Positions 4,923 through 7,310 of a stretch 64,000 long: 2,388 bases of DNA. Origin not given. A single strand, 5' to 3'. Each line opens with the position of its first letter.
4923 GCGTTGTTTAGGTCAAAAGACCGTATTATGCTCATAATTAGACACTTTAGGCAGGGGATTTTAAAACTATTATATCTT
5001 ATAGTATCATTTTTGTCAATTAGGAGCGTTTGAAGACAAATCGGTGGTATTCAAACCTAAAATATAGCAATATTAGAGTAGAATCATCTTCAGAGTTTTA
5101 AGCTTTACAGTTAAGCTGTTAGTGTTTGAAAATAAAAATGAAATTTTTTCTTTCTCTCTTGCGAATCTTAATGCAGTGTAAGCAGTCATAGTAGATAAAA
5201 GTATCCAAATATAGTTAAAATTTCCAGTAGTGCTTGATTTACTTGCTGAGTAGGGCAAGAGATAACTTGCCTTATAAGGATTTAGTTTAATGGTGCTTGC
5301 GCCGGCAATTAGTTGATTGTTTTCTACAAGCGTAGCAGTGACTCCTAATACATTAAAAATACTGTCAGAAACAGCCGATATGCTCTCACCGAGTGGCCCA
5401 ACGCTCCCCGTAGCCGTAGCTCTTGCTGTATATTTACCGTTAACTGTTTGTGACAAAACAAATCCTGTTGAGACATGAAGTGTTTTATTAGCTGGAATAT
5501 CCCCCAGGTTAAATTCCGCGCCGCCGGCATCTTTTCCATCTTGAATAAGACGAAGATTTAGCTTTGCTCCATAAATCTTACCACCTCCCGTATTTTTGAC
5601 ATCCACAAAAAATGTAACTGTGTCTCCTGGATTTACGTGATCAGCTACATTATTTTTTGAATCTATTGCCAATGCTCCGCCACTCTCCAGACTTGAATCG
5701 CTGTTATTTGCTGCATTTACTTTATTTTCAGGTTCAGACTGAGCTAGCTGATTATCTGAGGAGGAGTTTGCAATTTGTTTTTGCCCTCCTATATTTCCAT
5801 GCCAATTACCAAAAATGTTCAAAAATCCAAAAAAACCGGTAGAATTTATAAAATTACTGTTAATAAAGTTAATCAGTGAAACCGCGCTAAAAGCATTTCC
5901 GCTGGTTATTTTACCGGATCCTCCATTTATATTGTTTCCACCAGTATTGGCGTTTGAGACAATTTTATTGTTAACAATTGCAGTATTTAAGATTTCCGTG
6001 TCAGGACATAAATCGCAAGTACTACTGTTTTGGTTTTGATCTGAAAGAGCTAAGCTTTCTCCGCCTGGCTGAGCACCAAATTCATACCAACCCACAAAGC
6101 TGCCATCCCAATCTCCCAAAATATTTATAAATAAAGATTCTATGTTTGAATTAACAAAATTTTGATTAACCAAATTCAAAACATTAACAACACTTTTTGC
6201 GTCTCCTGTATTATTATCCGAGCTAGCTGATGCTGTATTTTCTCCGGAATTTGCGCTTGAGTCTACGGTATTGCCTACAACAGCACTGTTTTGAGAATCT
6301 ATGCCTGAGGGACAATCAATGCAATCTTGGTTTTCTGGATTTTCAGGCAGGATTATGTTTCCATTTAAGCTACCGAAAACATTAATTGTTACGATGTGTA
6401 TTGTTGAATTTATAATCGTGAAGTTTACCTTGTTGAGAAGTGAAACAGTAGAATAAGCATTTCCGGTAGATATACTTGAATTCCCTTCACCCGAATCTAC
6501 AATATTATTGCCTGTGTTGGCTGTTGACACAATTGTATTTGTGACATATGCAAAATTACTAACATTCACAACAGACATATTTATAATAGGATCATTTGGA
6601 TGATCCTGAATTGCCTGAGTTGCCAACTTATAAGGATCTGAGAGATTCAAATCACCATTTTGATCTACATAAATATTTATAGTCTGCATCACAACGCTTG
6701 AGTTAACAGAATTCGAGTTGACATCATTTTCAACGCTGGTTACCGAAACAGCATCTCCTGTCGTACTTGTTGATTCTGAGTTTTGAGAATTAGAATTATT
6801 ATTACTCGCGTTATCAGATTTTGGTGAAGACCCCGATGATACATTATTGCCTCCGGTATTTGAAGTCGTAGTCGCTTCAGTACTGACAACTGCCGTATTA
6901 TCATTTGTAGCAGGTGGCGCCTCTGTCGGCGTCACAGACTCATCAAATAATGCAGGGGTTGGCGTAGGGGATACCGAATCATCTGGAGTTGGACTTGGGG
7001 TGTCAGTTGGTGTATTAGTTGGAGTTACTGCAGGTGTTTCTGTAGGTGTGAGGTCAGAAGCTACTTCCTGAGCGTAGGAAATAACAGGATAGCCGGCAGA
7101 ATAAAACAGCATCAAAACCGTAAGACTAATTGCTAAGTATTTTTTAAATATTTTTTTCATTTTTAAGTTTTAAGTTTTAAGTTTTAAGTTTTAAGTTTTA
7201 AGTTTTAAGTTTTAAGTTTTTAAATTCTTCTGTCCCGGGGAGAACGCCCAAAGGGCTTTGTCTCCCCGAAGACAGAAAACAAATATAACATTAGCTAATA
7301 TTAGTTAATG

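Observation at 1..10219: Co-oriented surface-glycosylation / sortase / disulfide-bond module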

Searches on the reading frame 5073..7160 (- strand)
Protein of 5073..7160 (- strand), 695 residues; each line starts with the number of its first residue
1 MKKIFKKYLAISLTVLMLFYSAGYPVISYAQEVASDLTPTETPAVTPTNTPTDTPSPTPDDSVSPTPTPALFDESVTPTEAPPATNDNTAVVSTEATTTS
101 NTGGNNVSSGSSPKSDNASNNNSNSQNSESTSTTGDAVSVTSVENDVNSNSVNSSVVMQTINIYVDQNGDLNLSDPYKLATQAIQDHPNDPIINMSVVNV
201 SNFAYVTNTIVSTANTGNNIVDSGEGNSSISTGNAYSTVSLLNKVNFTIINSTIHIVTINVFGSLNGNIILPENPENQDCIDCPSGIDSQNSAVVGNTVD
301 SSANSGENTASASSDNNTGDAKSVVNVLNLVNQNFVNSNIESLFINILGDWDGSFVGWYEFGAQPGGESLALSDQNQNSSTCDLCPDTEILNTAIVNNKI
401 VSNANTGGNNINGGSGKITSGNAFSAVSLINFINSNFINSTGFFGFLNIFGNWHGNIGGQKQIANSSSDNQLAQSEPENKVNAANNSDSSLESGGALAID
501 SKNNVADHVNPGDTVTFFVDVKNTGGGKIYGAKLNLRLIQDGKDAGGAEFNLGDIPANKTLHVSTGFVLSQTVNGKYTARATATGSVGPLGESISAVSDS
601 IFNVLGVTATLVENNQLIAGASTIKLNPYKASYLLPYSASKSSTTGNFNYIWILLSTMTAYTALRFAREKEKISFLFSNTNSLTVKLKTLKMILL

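Call 6: search_protein_families(library=pfam, proteins=[window:5073-7160:-], max_evalue=0.01)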
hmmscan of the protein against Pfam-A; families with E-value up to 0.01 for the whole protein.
window:5073-7160:- (695 aa): 0 families

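Call 8: search_protein_families(library=ncbifam, proteins=[window:5073-7160:-], max_evalue=0.1)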
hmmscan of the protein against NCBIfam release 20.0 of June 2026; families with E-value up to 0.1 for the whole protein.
window:5073-7160:- (695 aa): 0 families

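Call 14: find_encoding_contigs(protein=window:5073-7160:-, flank=10000, max_places=6)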
Protein window:5073-7160:- (695 aa): 1 contig read that carries it; 1 place shown.
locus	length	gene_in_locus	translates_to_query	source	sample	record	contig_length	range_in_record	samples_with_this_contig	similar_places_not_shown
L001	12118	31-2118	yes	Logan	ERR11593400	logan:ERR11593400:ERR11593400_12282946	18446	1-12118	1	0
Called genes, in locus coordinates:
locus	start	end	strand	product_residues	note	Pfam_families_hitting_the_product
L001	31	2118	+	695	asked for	-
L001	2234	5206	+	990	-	PF00535:Glycos_transf_2, PF13641:Glyco_tranf_2_3, PF13632:Glyco_trans_2_3, PF13439:Glyco_transf_4, PF20706:GT4-conflict, PF00534:Glycos_transf_1, PF13692:Glyco_trans_1_4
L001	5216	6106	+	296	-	PF00535:Glycos_transf_2, PF13641:Glyco_tranf_2_3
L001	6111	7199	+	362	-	PF04230:PS_pyruv_trans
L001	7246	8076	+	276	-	PF01522:Polysacc_deac_1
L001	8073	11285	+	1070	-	-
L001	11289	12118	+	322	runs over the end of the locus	-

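Call 16: find_homologous_proteins(query=window:5073-7160:-, max_evalue=0.001)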
Query window:5073-7160:- (695 aa): 192 proteins with E <= 0.001 among 8000 candidates; the best 120 are listed.
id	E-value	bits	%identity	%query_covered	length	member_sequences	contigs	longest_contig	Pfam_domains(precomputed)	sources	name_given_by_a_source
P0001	0.0e+0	1477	100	100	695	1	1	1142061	-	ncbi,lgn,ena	-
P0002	1.3e-164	567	47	100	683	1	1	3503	-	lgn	-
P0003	1.8e-160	554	45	100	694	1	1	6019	-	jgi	jgi:hypothetical protein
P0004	1.8e-158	547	47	94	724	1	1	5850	-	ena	-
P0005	1.8e-155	537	47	87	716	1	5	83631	-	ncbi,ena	-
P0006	6.4e-155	535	45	99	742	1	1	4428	-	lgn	-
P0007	9.2e-154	532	43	100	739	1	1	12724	-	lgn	-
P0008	9.5e-154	532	43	100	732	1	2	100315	-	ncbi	-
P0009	1.0e-153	531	43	97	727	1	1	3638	-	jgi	-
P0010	3.2e-153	530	43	100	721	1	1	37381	-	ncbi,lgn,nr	ncbi:MAG: hypothetical protein Q8P80_02510 [Candidatus Levybacteria bacterium]|nr:hypothetical prote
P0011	2.5e-151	524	43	100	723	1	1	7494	-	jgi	-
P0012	6.1e-151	522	47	81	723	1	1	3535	-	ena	-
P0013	9.2e-151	522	45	100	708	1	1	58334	-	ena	-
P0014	1.2e-150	521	44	100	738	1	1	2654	-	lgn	-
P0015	2.5e-150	520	43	100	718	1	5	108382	-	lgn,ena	-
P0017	1.2e-149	518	42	99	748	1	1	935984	-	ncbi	-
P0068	1.1e-130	455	41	88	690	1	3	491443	-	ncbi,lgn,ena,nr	ncbi:MAG TPA: hypothetical protein PKA38_01225 [Candidatus Levybacteria bacterium]|nr:hypothetical p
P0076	1.5e-127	445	43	88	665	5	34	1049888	-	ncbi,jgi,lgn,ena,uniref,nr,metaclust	ncbi:MAG: hypothetical protein UX85_C0005G0075 [Candidatus Beckwithbacteria bacterium GW2011_GWB1_47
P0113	4.3e-109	384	43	80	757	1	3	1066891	-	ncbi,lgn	-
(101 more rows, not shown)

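Call 17: find_encoding_contigs(protein=P0076, flank=10000, max_places=2)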
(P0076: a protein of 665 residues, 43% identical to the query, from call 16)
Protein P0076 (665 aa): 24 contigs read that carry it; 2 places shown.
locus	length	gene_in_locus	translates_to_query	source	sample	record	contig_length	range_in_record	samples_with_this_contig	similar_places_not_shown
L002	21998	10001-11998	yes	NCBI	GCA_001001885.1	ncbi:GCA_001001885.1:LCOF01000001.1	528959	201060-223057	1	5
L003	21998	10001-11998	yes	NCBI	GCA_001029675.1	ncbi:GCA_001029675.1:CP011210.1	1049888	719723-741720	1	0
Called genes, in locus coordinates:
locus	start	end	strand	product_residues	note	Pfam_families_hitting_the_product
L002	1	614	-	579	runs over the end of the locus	PF02543:Carbam_trans_N, PF16861:Carbam_trans_C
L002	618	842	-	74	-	-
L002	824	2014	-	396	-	-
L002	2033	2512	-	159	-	PF18931:DUF5680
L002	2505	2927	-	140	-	-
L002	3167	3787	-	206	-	PF00730:HhH-GPD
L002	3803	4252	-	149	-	PF01371:Trp_repressor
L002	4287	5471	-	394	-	PF05496:RuvB_N, PF00158:Sigma54_activat (faint), PF00004:AAA, PF07724:AAA_2, PF07728:AAA_5 (weak), PF13173:AAA_14 (weak), PF16193:AAA_assoc_2, PF12002:MgsA_C, +1 more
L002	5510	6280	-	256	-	PF00483:NTP_transferase, PF12804:NTP_transf_3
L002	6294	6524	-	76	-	-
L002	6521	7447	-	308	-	PF00188:CAP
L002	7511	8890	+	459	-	-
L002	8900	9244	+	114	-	-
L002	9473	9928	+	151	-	-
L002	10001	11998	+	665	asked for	-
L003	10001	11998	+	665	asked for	-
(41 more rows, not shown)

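Call 18: find_encoding_contigs(protein=P0017, flank=10000, max_places=2)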
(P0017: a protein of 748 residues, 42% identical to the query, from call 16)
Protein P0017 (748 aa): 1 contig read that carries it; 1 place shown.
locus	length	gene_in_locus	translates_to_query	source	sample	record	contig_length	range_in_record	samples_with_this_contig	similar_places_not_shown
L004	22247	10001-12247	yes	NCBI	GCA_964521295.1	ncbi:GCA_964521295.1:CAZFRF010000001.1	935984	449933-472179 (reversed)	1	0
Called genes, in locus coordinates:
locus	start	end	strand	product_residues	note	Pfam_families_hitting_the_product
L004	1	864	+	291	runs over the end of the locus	PF00041:fn3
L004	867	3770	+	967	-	PF13506:Glyco_transf_21, PF00535:Glycos_transf_2, PF13641:Glyco_tranf_2_3, PF13632:Glyco_trans_2_3, PF13229:Beta_helix, PF05048:NosD, PF13229:Beta_helix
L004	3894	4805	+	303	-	PF03721:UDPG_MGDP_dh_N, PF00984:UDPG_MGDP_dh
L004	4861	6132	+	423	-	-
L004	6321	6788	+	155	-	-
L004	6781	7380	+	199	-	PF04203:Sortase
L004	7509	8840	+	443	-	-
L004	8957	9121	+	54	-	PF10055:DUF2292 (weak)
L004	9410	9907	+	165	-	-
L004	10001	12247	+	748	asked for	-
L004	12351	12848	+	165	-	PF00041:fn3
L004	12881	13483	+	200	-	PF08668:HDOD (weak), PF01966:HD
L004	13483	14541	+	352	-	PF01757:Acyl_transf_3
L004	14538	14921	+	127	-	PF01641:SelR, PF24046:At4g08330 (faint)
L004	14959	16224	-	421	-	PF01566:Nramp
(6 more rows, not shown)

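Call 19: find_encoding_contigs(protein=P0113, flank=10000, max_places=2)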
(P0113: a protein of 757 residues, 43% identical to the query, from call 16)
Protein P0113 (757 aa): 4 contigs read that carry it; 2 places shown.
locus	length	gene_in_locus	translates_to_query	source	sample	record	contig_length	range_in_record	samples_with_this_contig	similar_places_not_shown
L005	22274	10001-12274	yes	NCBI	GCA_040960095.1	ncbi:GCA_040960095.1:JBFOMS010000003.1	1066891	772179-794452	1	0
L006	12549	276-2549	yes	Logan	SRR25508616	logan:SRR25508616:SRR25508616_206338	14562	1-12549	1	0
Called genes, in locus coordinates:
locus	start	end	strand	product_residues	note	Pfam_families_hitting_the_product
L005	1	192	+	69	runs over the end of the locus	-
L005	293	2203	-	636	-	PF04041:Glyco_hydro_130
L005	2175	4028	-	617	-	PF04041:Glyco_hydro_130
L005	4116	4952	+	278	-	-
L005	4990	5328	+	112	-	-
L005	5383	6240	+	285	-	PF05697:Trigger_N, PF05698:Trigger_C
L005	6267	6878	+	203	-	PF18904:DUF5660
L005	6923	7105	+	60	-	PF18929:DUF5678 (weak)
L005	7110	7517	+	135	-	-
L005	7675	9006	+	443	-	-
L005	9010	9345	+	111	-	-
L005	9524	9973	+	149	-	-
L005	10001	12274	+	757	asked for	-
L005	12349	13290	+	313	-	-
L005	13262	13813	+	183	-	-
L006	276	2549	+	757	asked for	-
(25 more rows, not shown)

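Call 20: find_encoding_contigs(protein=P0068, flank=10000, max_places=2)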
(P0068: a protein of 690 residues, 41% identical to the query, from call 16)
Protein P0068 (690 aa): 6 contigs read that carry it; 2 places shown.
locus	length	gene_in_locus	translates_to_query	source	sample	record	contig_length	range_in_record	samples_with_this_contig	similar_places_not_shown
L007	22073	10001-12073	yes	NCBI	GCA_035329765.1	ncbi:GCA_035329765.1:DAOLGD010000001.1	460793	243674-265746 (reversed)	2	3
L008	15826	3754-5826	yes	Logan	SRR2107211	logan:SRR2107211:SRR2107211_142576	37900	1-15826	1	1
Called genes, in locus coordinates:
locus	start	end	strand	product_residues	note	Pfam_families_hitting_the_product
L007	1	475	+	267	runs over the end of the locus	PF00730:HhH-GPD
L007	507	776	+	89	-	PF01047:MarR (weak), PF13412:HTH_24 (faint), PF14947:HTH_45 (weak)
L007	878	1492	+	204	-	-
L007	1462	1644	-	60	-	-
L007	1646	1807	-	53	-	-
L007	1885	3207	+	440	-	PF00486:Trans_reg_C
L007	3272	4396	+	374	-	PF09903:DUF2130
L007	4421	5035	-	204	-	PF00730:HhH-GPD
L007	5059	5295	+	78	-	-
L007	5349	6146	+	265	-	PF12705:PDDEXK_1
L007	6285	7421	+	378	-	PF01702:TGT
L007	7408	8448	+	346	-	PF02547:Queuosine_synth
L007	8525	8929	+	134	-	-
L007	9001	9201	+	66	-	-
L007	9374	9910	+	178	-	-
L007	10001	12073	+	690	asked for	-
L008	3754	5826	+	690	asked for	-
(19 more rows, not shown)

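Call 28: find_related_loci(query=A1, collection=genome_contigs, flank=10000)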
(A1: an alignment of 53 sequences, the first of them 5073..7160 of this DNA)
Query A1 (695 aa) in genome_contigs; peptide patterns used: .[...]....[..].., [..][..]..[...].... (x = any residue, [..] = any of these).
254 stretches matched a pattern; 60 encode a relative of the query (tblastn E <= 1e-3); 59 distinct loci.
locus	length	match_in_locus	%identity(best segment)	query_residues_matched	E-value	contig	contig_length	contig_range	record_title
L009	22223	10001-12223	42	5-695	2e-162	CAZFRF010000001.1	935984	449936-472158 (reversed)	MAG TPA_asm: uncultured Gammaproteobacteria bacterium isolate SRP292972_co1_100 genome assembly, contig: NODE_5_length_9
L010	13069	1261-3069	47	88-695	2e-145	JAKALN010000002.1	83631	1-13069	MAG: bacterium isolate WY5.bin128 NODE_426_length_83631_cov_8.669716, whole genome shotgun sequence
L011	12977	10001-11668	49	134-695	1e-144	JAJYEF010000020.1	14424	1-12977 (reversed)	MAG: bacterium isolate DBS1-1.bin22 NODE_7275_length_14424_cov_2.225082, whole genome shotgun sequence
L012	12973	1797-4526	40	1-695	3e-140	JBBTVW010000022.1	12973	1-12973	MAG: Patescibacteria group bacterium isolate H43-bin095_1 H43_bin095_1_000000000022, whole genome shotgun sequence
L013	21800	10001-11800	46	88-695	5e-139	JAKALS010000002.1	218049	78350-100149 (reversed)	MAG: bacterium isolate WY5.bin132 NODE_67_length_218049_cov_6.550582, whole genome shotgun sequence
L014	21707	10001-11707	46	134-692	2e-138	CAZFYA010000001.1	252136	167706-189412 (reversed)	MAG TPA_asm: uncultured Gammaproteobacteria bacterium isolate SRP239243_co2_396 genome assembly, contig: NODE_17_length_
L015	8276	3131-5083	45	44-695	5e-135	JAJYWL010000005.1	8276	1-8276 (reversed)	MAG: bacterium isolate FK3.bin113 NODE_17130_length_8276_cov_2.571113, whole genome shotgun sequence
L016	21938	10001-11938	46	1-608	3e-133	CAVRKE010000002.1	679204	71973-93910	MAG: Candidatus Levybacteria bacterium isolate MFD01476.bin.1.95 genome assembly, contig: contig_6007, whole genome shot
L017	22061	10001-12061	42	1-695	3e-131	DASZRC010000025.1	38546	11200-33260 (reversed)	MAG TPA_asm: Patescibacteria group bacterium isolate SMAG_U6014 k141_343289, whole genome shotgun sequence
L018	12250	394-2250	43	63-695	1e-128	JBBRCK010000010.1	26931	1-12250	MAG: Candidatus Levyibacteriota bacterium isolate Co_metawrap_2398 Cmw_2398_k141_5135338_length_26931_cov_17.9949, whole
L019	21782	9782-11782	42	1-633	3e-128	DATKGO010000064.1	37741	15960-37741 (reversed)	MAG TPA_asm: Patescibacteria group bacterium isolate SMAG_U14553 k141_10731, whole genome shotgun sequence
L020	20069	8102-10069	43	45-677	4e-128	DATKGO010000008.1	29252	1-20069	MAG TPA_asm: Patescibacteria group bacterium isolate SMAG_U14553 k141_187019, whole genome shotgun sequence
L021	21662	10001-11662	43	123-680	2e-125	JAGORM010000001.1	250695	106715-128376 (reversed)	MAG: Candidatus Levyibacteriota bacterium isolate Gw_Eff_bin_269 Gw_Eff_31_length_250695_cov_12.342542, whole genome sho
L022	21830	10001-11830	42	84-677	6e-125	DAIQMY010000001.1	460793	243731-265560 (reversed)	MAG TPA_asm: Candidatus Levyibacteriota bacterium isolate CTOTU2445 NODE_4_length_460793_cov_8.496773, whole genome shot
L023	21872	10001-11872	44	88-695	2e-124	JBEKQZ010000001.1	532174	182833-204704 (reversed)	MAG: Candidatus Levyibacteriota bacterium isolate SPRUCE 49 SPRUCE_49_1, whole genome shotgun sequence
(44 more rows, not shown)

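Call 38: predict_structure(alignment_id=A1)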
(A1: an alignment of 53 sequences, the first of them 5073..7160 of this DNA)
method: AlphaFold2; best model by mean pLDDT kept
length: 695 residues; sequences in the alignment: 53
mean_pLDDT: 73.4   pTM: 0.54
mean pLDDT of the five models: 73.4, 72.5, 71.9, 70.8, 66.8
residues with pLDDT >= 90: 193; 70-90: 275; 50-70: 67; < 50: 160
segments of 3 or more residues with pLDDT < 50: 24-84, 109-126, 180-199, 470-488, 608-647
pLDDT, mean of each block of 10 residues (from residue 1): 74 80 48 42 38 40 38 31 52 73 61 39 52 80 81 84 77 70 41 35 71 85 80 90 88 90 87 69 67 86 91 83 92 87 93 91 87 77 58 81 91 85 94 90 93 92 74 39 42 88 87 93 90 97 93 93 94 92 93 92 71 37 34 34 50 85 83 80 83 78
secondary structure, 60 per line:
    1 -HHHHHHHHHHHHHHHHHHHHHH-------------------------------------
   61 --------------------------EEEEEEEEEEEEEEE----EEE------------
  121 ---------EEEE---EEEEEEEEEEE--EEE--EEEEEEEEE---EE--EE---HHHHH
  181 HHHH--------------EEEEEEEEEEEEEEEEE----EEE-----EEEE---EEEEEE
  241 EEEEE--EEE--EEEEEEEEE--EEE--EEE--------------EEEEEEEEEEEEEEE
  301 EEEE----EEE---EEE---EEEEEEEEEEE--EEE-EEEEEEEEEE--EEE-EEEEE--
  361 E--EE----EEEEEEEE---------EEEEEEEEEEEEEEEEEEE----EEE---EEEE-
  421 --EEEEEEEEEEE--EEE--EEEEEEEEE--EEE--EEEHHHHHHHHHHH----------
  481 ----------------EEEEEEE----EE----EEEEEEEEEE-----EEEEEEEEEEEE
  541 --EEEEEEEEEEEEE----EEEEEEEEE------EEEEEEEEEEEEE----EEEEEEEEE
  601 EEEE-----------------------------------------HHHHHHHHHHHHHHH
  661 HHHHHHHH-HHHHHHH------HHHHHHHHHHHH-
elements in order (helices of 4 or more, strands of 3 or more residues): H2-23 E87-101 E106-108 E130-133 E137-147 E150-152 E155-163 H176-184 E199-215 E220-222 E228-231 E235-245 E248-250 E253-261 E264-266 E269-271 E286-304 E309-311 E315-317 E321-331 E334-336 E338-347 E350-352 E354-358 E370-377 E387-405 E410-412 E416-419 E423-433 E436-438 E441-449 E452-454 E457-459 H460-470 E497-503 E514-523 E529-540 E543-555 E560-568 E575-587 E592-604 H646-668 H670-676 H683-694
